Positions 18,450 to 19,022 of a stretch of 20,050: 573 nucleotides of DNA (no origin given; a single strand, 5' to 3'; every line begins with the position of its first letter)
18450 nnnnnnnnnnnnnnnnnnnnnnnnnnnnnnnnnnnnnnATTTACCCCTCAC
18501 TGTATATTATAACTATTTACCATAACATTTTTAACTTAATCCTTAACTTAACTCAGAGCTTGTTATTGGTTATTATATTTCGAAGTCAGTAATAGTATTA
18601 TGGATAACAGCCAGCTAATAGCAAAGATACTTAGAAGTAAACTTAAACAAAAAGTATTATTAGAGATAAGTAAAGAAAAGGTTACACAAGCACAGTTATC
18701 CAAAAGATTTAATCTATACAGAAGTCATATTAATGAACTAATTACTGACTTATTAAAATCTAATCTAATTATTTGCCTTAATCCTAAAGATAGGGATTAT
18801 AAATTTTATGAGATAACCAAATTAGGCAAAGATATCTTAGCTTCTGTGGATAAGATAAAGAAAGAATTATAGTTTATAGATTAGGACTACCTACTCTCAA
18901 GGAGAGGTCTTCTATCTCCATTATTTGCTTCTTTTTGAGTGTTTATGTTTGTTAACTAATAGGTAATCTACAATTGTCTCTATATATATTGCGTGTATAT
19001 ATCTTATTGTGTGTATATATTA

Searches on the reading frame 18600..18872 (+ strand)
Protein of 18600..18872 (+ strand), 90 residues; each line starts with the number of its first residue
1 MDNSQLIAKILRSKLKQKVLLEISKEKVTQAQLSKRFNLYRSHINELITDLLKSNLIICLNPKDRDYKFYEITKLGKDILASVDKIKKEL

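Call 8: search_protein_families(library=pfam, max_evalue=1, proteins=[window:18600-18872:+])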
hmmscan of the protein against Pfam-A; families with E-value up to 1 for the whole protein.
window:18600-18872:+ (90 aa): 11 families
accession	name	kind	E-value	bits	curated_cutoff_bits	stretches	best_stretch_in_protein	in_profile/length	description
PF14947.12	HTH_45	-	5.1e-05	23.7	25.5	1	18-88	10-74/77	Winged helix-turn-helix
PF09202.17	Rio2_N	-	0.00027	21.6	27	1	26-81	23-75/82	Rio2, N-terminal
PF13412.12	HTH_24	-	0.0022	18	21.9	1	14-57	3-47/48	Winged helix-turn-helix DNA-binding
PF12802.13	MarR_2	-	0.0052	17.3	27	1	19-65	10-59/61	MarR family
PF13463.12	HTH_27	-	0.0063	17.2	22.2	1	23-74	12-66/68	Winged helix DNA-binding domain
PF25213.1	HVO_A0261_N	-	0.0079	16.5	35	1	7-86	4-77/86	HVO_A0261 N-terminal domain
PF07381.18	EarA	-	0.013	15.7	22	0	10-46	5-44/90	EarA-like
PF01047.28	MarR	-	0.024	15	24.6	1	26-57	16-47/59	MarR family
PF02002.24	TFIIE_alpha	-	0.043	14.1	22.9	1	18-73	17-73/105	TFIIE alpha subunit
PF21984.2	DnaD_N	-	0.095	13.3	27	1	29-83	37-94/101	DnaD N-terminal domain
PF24270.1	HTH_Cmi2_C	-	0.13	12.9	27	1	12-57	73-118/125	Cmi2, C-terminal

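Call 9: search_protein_families(library=phrogs, max_evalue=0.01, proteins=[window:18600-18872:+])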
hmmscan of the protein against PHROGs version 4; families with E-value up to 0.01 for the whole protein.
window:18600-18872:+ (90 aa): 2 families
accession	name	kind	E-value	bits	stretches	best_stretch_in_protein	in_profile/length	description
phrog_11961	-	unknown function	0.00044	20.9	1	19-86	46-114/150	-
phrog_10086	-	DNA, RNA and nucleotide metabolism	0.0013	19.9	1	13-77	16-82/91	HTH DNA binding protein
